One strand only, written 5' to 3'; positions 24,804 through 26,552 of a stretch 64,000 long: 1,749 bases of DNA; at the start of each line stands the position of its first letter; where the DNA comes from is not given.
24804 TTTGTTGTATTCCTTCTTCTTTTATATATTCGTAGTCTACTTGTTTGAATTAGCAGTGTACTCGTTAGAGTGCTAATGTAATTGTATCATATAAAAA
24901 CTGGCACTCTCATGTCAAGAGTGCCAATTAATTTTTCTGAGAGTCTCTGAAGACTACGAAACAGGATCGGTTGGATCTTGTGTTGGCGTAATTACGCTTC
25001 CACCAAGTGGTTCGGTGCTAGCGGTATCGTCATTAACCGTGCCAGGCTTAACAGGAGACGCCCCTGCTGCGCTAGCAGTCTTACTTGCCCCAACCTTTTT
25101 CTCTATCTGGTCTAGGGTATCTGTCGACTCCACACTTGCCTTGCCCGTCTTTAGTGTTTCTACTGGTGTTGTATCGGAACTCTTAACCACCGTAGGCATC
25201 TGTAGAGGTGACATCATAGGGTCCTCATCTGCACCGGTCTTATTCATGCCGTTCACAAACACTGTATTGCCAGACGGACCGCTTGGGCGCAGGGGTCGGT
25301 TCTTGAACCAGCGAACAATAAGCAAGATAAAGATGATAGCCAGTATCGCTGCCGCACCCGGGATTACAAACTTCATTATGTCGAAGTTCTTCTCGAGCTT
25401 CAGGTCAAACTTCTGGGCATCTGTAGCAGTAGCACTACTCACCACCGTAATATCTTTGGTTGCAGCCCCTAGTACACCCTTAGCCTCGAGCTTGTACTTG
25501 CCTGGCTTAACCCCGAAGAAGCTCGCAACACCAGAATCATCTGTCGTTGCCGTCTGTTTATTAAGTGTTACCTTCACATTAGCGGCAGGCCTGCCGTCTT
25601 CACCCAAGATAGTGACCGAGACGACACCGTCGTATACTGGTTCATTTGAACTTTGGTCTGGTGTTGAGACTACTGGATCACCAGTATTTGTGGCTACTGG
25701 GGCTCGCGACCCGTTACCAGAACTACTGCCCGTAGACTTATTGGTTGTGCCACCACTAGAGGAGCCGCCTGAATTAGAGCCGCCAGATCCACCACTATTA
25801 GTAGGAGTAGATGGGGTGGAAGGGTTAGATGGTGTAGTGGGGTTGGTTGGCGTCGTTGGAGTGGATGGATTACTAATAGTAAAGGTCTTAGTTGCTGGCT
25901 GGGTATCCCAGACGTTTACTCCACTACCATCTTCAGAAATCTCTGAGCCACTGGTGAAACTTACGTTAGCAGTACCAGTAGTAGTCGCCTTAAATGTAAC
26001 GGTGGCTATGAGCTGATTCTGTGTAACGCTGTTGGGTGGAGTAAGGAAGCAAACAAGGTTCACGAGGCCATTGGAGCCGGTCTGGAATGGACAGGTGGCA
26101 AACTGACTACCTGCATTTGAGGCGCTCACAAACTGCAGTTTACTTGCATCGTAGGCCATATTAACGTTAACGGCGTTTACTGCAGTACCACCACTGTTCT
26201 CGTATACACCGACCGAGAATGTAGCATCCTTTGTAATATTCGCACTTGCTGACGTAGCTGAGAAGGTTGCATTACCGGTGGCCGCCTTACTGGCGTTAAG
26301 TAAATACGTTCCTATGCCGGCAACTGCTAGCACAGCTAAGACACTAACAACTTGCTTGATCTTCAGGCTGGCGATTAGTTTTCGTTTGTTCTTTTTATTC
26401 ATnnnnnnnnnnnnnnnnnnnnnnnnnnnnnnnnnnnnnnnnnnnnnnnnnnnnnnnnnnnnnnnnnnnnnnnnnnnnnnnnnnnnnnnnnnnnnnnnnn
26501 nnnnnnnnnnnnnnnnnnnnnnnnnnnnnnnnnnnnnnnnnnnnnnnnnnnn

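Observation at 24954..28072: Translationally coupled dockerin-like / cohesin gene pair: a minimal surface-display module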

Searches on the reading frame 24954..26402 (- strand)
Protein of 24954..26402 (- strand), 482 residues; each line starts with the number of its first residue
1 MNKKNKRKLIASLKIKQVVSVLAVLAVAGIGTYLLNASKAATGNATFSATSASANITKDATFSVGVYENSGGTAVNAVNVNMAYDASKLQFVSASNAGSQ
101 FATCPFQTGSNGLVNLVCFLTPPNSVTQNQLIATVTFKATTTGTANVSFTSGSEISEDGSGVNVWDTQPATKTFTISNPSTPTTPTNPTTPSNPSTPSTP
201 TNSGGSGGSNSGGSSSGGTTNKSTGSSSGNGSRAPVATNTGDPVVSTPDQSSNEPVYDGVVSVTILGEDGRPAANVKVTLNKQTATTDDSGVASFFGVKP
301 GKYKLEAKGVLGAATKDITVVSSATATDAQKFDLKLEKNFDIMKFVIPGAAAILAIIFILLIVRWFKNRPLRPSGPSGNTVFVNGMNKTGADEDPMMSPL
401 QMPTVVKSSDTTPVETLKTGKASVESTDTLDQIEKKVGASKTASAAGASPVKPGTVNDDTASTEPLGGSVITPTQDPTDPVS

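Call 3: search_protein_families(library=pfam, proteins=[window:24954-26402:-], max_evalue=1)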
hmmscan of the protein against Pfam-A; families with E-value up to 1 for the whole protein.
window:24954-26402:- (482 aa): 9 families
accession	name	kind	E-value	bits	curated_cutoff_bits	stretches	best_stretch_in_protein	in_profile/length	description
PF13620.12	CarboxypepD_reg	-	7.4e-08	33.1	32.3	1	261-327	2-76/82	Carboxypeptidase regulatory-like domain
PF17802.7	SpaA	-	0.0012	19.4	23.1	1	277-306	30-57/91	Prealbumin-like fold domain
PF11974.14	bMG3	-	0.0013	19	34.9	1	268-335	23-99/103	Bacterial alpha-2-macroglobulin MG3 domain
PF17210.9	SdrD_B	-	0.028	15.1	29.7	1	274-313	25-70/112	SdrD B-like domain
PF14686.12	fn3_3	-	0.04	14.1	24.4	1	284-327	28-74/75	Polysaccharide lyase family 4, domain II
PF13715.12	CarbopepD_reg_2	-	0.056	13.9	32.2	1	272-336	15-78/88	CarboxypepD_reg-like domain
PF07495.19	Y_Y_Y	-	0.092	13.1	26.6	1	280-309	17-46/65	Y_Y_Y domain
PF07584.16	BatA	-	0.11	13.4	25.9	1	343-377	1-35/77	Aerotolerance regulator N-terminal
PF17789.7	MG4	-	0.21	12.3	24.7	1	261-295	18-58/95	Macroglobulin domain MG4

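Call 4: search_protein_families(library=ncbifam, proteins=[window:24954-26402:-], max_evalue=1)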
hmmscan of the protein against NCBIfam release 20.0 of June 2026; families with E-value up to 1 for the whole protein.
window:24954-26402:- (482 aa): 0 families

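Call 15: find_encoding_contigs(protein=window:24954-26402:-, flank=3000, max_places=4)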
Protein window:24954-26402:- (482 aa): 14 contigs read that carry it; 4 places shown.
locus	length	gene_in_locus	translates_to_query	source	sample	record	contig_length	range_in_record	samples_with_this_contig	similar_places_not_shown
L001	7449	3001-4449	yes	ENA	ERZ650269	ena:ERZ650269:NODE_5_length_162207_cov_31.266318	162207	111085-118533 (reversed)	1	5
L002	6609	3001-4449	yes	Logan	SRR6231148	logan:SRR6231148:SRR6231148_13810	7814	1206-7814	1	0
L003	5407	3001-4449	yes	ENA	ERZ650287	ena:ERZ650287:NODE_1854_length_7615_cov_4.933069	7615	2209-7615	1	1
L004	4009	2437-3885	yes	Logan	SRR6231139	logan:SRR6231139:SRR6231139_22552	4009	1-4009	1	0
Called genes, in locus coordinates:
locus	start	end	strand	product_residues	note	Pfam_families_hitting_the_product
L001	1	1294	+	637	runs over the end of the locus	PF13229:Beta_helix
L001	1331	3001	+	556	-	PF17957:Big_7, PF07705:CARDB, PF17957:Big_7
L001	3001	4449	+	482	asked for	PF13620:CarboxypepD_reg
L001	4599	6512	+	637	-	PF00012:HSP70, PF06723:MreB_Mbl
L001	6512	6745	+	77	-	-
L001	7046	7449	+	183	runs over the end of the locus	-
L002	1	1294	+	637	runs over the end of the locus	PF13229:Beta_helix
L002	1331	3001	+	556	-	PF17957:Big_7, PF07705:CARDB, PF17957:Big_7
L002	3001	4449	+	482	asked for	PF13620:CarboxypepD_reg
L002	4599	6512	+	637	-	PF00012:HSP70, PF06723:MreB_Mbl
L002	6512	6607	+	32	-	?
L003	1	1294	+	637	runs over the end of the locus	PF13229:Beta_helix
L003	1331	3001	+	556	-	PF17957:Big_7, PF07705:CARDB, PF17957:Big_7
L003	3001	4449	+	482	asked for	PF13620:CarboxypepD_reg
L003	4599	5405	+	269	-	?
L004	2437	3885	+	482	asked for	PF13620:CarboxypepD_reg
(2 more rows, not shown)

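Call 39: find_related_loci(query=A4, collection=genome_contigs, flank=7000)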
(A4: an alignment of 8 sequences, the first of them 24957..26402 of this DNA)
Query A4 (482 aa) in genome_contigs; peptide patterns used: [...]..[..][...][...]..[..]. (x = any residue, [..] = any of these).
32 stretches matched a pattern; 6 encode a relative of the query (tblastn E <= 1e-3); 6 distinct loci.
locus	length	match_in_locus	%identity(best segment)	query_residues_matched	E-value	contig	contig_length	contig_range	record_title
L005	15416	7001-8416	42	15-482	8e-97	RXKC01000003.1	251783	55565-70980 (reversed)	MAG: Candidatus Saccharibacteria bacterium isolate AWTP1-31 sample_9_scaffold_14, whole genome shotgun sequence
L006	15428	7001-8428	44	6-481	4e-86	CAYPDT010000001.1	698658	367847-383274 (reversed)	MAG TPA_asm: uncultured Candidatus Saccharibacteria bacterium isolate SRP170004_co1_264 genome assembly, contig: NODE_6_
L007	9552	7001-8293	36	33-456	3e-62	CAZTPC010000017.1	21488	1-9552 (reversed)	MAG TPA_asm: uncultured Candidatus Saccharibacteria bacterium isolate SRP286056_co2_252 genome assembly, contig: NODE_36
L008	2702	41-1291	35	20-438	2e-49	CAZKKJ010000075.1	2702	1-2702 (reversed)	MAG TPA_asm: uncultured Candidatus Saccharibacteria bacterium isolate SRP342105_co1_130 genome assembly, contig: NODE_59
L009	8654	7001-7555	39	265-441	2e-26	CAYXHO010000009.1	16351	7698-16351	MAG TPA_asm: uncultured Candidatus Saccharibacteria bacterium isolate SRP342105_co1_335 genome assembly, contig: NODE_47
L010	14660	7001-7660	31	254-453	2e-17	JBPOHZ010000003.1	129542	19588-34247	MAG: Candidatus Saccharimonadota bacterium isolate MAG_475 c_000000413974, whole genome shotgun sequence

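Call 72: list_cluster_members(proteins=[window:24957-26402:-, window:26405-28072:-, P0002, P0003, P0006, P0012, P0055, P0089, P0090, P0152])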
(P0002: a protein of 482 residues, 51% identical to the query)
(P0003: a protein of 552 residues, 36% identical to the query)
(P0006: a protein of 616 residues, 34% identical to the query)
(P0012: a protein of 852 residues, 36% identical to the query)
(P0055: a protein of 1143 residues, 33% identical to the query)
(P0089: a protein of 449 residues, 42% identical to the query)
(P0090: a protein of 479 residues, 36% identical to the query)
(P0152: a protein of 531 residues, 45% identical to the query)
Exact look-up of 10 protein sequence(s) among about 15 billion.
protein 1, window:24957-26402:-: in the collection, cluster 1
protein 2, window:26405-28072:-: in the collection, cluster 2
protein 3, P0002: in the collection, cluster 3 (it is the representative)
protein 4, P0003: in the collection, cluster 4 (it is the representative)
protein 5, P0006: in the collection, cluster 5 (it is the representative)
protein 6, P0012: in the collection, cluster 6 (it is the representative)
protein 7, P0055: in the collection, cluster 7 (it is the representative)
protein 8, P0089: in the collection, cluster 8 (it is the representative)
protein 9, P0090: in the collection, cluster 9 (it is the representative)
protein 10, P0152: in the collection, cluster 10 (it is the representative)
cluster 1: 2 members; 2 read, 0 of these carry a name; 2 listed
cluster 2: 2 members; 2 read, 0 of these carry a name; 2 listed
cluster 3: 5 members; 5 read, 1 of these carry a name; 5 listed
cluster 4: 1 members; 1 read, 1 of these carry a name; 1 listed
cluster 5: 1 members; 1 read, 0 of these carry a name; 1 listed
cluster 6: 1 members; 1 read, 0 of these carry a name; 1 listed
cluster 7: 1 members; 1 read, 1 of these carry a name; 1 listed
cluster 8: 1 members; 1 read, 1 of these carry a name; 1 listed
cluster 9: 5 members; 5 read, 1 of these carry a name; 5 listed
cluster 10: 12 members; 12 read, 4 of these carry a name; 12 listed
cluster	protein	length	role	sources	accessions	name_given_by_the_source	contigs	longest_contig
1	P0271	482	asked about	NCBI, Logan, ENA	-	-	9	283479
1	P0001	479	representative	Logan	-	-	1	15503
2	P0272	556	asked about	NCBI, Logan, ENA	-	-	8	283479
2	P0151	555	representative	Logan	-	-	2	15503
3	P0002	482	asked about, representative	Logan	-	-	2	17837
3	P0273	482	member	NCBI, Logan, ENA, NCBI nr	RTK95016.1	hypothetical protein EKI60_00995 [Candidatus Saccharibacteria bacterium] | MAG: hypothetical protein EKI60_00995 [Candidatus Saccharibacteria bacterium]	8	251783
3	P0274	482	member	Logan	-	-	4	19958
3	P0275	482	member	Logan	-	-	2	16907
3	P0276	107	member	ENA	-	-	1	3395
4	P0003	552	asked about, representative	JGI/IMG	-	hypothetical protein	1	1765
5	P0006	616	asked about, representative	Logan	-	-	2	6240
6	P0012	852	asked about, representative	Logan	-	-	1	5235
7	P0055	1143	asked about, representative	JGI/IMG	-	chitodextrinase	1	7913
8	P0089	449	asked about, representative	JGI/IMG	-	hypothetical protein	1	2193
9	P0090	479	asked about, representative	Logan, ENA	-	-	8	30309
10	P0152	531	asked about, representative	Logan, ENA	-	-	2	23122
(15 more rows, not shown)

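Call 80: search_protein_families(library=pfam, proteins=[L009:3868-4845:+, L009:4836-6203:+, L009:6206-7657:+, L006:5397-6989:+, L006:6992-8428:+], max_evalue=0.01)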
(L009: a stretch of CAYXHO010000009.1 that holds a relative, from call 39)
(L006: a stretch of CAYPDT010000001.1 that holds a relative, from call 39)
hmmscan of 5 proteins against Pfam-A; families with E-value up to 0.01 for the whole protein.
L009:3868-4845:+ (326 aa): 4 families
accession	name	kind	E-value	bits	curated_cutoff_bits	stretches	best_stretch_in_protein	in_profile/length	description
PF22352.2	K319L-like_PKD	-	9.4e-05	22.8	27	1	205-265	21-84/84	K319L-like, PKD domain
PF18911.6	PKD_4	-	0.0009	19.7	27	1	208-265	30-85/85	PKD domain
PF17963.7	Big_9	-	0.0022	19.3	23.6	1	185-264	10-89/89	Bacterial Ig domain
PF00801.26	PKD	-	0.0085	16.5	23.5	1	188-261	6-77/80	PKD domain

L009:4836-6203:+ (456 aa): 1 family
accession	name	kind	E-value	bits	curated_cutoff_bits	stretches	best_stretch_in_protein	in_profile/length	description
PF17957.7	Big_7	-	1.4e-08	35.6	24.1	1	201-251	16-65/70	Bacterial Ig domain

L009:6206-7657:+ (484 aa): 4 families
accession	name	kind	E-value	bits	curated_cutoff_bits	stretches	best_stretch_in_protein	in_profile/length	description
PF13620.12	CarboxypepD_reg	-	1.9e-09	38.2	32.3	1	262-336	2-81/82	Carboxypeptidase regulatory-like domain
PF17802.7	SpaA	-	0.001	19.6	23.1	1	277-331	19-85/91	Prealbumin-like fold domain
PF14686.12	fn3_3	-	0.0034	17.6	24.4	1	289-330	32-74/75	Polysaccharide lyase family 4, domain II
PF07790.16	Pilin_N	-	0.0072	17.6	25.2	0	14-73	12-76/78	Archaeal Type IV pilin, N-terminal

L006:5397-6989:+ (531 aa): 5 families
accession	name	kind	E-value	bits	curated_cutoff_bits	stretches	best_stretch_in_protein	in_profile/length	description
PF17957.7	Big_7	-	1.4e-42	144.6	24.1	2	381-450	1-70/70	Bacterial Ig domain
PF07705.17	CARDB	-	1.5e-17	64.1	22.7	1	266-367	1-99/101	CARDB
PF00404.24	Dockerin_1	-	3.9e-06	27.4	22.9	1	479-527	2-54/57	Dockerin type I domain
PF19077.6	Big_13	-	0.00051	20.9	27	1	424-469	56-100/102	Bacterial Ig-like domain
PF16640.11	Big_3_5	-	0.0008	20.4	35.5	1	275-350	2-68/88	Bacterial Ig-like domain (group 3)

L006:6992-8428:+ (479 aa): 8 families
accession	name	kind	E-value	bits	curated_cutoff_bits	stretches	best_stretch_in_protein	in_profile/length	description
PF13620.12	CarboxypepD_reg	-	7e-10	39.6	32.3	1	262-325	5-76/82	Carboxypeptidase regulatory-like domain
PF17802.7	SpaA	-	2.8e-06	27.8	23.1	1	259-304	3-57/91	Prealbumin-like fold domain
PF17210.9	SdrD_B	-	9.6e-06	26.2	29.7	1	265-319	18-78/112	SdrD B-like domain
PF13715.12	CarbopepD_reg_2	-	1.7e-05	25.2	32.2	1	262-328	4-72/88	CarboxypepD_reg-like domain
PF24025.1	Ig_DR_A0283-like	-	5.3e-05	23.9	27.1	1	259-307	9-64/102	DR_A0283-like, Ig-like domain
PF24107.1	DUF7382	-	0.00019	21.7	27.4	1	259-290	22-53/65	Domain of unknown function (DUF7382)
PF02369.22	Big_1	-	0.00084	19.8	34.9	1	260-319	22-91/93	Bacterial Ig-like domain (group 1)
PF00775.27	Dioxygenase_C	-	0.0054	16.7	27.3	0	282-316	77-111/182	Dioxygenase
